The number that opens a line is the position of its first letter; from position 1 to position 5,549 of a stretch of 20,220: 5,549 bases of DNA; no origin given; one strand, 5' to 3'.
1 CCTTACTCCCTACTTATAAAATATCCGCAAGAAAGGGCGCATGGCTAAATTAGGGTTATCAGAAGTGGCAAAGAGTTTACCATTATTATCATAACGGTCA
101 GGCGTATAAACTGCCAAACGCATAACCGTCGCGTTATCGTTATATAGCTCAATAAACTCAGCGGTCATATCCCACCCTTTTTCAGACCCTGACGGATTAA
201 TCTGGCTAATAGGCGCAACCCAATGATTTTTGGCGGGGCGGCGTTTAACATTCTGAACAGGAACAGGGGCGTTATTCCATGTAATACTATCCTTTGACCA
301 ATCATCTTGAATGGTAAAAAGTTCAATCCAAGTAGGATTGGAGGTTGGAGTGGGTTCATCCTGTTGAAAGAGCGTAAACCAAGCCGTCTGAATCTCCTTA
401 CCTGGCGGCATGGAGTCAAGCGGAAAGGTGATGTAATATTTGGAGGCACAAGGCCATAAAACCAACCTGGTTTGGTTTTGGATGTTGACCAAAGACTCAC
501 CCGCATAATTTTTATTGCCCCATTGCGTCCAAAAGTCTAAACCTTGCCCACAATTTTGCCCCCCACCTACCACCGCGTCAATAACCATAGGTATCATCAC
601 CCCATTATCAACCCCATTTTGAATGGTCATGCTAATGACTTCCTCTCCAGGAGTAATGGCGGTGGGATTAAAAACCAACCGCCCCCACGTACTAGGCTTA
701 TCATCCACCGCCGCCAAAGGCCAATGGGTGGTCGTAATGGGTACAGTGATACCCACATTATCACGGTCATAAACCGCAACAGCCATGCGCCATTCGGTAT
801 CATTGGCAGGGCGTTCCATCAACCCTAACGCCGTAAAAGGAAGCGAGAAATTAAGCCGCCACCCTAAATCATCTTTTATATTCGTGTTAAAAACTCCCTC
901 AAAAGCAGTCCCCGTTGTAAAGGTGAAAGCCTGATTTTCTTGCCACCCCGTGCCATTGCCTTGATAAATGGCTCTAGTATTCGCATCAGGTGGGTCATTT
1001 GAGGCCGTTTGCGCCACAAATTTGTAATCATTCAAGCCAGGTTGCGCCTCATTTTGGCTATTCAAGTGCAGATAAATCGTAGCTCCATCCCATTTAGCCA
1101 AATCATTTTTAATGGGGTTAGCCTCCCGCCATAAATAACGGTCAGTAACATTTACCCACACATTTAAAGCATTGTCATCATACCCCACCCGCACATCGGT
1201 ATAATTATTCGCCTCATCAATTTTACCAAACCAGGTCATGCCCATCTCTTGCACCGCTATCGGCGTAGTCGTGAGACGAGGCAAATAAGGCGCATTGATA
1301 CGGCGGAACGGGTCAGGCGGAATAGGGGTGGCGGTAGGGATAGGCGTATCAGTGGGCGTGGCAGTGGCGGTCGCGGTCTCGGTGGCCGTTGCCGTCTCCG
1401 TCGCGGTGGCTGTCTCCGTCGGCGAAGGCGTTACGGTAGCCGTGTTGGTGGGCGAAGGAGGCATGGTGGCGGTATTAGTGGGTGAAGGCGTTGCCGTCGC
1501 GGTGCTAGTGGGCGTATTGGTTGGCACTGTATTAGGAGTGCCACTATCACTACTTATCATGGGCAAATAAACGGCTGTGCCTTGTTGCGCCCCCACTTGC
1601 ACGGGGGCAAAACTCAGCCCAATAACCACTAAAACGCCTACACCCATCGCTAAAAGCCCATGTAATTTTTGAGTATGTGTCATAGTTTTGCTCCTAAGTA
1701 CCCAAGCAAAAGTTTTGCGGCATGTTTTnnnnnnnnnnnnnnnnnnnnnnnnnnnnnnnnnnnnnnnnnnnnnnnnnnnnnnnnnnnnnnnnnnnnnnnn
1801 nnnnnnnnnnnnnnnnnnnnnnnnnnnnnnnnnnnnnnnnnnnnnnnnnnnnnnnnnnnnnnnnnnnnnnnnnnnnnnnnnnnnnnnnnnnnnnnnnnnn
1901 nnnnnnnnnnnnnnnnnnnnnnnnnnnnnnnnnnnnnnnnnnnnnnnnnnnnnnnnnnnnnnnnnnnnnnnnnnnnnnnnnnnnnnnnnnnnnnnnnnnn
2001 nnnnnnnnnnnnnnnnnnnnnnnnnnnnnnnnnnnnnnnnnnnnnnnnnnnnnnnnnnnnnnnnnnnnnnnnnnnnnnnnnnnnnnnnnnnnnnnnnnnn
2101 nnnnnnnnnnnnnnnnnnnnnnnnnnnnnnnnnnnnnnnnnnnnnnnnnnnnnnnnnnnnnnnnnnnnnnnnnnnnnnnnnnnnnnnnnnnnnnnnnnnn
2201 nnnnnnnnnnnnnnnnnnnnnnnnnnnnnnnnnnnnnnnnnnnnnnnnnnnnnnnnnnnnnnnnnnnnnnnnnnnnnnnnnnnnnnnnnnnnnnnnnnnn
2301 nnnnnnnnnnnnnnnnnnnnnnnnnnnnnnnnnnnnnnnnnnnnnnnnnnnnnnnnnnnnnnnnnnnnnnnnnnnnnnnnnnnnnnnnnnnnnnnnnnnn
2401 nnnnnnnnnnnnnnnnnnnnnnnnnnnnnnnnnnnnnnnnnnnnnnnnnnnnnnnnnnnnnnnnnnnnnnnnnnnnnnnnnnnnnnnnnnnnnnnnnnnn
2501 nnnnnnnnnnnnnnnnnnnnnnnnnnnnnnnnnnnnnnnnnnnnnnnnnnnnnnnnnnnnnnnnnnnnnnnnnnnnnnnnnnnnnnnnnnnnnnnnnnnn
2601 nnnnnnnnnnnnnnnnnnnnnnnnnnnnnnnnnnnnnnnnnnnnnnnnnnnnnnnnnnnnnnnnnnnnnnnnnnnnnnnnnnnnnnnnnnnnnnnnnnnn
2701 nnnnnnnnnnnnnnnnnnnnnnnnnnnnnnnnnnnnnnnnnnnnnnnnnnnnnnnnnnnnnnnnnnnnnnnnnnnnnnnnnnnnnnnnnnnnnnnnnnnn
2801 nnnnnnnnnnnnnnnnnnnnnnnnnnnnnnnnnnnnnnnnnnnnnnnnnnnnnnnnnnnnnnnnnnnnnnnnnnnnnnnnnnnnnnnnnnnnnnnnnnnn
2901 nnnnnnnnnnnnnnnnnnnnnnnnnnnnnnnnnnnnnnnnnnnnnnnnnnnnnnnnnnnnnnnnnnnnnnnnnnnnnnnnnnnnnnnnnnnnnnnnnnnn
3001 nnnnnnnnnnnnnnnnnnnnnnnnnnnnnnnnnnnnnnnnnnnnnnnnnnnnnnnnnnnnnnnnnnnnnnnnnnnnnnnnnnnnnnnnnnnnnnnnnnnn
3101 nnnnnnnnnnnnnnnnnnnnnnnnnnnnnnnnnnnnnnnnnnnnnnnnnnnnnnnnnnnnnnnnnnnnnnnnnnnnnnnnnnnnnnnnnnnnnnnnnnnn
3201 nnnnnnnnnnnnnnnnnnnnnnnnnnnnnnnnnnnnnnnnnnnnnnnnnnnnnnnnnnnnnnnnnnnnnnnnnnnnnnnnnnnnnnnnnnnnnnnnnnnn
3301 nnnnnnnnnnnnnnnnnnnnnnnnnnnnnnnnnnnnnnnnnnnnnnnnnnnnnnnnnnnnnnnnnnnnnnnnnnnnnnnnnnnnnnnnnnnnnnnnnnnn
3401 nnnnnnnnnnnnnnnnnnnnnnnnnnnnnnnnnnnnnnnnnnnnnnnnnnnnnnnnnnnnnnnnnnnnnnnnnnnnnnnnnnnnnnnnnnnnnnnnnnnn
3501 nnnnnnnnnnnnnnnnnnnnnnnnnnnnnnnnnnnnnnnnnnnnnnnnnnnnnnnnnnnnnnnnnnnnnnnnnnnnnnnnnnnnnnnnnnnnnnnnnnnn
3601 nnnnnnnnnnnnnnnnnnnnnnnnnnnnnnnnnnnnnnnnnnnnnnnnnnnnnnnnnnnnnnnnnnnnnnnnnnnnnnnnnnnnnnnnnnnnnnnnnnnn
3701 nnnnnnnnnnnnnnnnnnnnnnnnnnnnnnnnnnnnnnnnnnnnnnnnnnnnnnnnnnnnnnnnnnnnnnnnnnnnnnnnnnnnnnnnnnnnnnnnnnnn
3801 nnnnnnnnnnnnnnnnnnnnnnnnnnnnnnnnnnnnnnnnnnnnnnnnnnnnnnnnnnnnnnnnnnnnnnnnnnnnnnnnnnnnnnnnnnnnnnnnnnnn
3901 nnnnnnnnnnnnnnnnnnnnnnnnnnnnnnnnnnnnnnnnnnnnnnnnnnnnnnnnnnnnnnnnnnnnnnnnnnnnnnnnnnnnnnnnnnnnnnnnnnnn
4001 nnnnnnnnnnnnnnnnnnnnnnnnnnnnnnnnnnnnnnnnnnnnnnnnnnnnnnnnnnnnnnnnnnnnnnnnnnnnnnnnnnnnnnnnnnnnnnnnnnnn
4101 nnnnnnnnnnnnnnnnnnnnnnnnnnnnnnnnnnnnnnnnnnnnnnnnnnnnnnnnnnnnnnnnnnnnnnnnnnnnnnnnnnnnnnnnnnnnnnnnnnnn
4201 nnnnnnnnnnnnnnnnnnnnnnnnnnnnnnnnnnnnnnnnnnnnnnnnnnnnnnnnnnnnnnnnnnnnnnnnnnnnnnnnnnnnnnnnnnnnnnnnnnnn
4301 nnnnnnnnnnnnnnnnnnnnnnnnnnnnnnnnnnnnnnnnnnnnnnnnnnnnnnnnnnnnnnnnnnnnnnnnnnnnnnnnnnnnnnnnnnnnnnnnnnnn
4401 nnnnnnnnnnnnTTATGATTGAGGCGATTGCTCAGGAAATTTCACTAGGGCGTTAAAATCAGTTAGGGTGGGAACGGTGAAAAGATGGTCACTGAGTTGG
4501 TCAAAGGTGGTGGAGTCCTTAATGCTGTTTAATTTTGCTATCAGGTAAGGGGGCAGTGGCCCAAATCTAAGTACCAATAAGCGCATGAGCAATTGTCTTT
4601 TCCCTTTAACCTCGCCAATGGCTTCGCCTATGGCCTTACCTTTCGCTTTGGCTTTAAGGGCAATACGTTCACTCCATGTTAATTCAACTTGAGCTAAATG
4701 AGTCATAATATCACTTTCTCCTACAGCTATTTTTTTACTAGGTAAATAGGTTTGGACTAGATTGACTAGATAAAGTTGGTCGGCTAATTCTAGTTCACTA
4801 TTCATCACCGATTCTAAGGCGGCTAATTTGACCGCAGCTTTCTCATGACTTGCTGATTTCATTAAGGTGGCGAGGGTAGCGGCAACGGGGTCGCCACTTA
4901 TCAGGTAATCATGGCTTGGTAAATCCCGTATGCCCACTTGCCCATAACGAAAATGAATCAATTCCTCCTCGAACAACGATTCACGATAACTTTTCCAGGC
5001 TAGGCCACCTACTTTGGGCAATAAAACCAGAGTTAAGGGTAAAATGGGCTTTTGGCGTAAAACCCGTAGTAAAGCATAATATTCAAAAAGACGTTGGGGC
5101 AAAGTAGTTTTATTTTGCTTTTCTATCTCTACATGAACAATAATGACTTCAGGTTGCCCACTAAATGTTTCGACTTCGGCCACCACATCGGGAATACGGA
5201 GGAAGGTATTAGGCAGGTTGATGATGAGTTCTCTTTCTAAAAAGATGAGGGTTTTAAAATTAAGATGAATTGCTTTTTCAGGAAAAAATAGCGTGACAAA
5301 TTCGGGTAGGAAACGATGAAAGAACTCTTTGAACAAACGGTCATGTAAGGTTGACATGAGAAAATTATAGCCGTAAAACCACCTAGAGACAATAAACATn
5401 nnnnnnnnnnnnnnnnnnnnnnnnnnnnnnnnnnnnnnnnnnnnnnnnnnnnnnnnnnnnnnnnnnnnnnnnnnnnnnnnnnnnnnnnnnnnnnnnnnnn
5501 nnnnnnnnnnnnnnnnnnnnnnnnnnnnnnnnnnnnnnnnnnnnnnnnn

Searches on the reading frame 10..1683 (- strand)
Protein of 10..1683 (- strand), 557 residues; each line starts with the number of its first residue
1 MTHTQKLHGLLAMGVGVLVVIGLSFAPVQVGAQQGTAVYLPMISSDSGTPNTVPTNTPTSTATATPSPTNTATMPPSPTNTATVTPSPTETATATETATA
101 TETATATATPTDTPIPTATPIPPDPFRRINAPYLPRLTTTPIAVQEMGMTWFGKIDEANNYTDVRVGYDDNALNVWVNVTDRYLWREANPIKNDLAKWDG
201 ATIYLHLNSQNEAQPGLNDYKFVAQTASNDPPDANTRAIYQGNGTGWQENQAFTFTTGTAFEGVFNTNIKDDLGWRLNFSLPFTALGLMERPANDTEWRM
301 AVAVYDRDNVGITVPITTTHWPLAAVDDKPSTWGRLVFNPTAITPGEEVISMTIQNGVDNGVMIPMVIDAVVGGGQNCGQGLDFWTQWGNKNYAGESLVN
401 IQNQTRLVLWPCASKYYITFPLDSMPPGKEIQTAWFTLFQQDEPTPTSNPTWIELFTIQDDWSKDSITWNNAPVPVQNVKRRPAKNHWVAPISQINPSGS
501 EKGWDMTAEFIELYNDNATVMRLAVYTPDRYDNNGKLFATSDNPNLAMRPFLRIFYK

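Call 11: search_protein_families(library=pfam, proteins=[window:10-1683:-], max_evalue=0.001)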
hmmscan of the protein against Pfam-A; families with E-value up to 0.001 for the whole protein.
window:10-1683:- (557 aa): 2 families
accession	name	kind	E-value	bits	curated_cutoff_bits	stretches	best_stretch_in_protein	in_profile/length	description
PF24517.2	CBM96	-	1.1e-07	32.3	26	1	389-476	19-99/164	Carbohydrate-binding module family 96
PF06452.16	CBM9_1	-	0.0006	20.2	23.4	0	153-337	23-181/185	Carbohydrate family 9 binding domain-like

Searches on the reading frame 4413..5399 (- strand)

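Call 11: search_protein_families(library=pfam, proteins=[window:4413-5399:-], max_evalue=0.001)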
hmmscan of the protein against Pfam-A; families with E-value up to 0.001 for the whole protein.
window:4413-5399:- (328 aa): 1 family
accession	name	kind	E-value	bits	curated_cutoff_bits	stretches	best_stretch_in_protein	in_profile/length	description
PF14261.11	DUF4351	-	0.00016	22.1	25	1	262-316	3-56/59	Domain of unknown function (DUF4351)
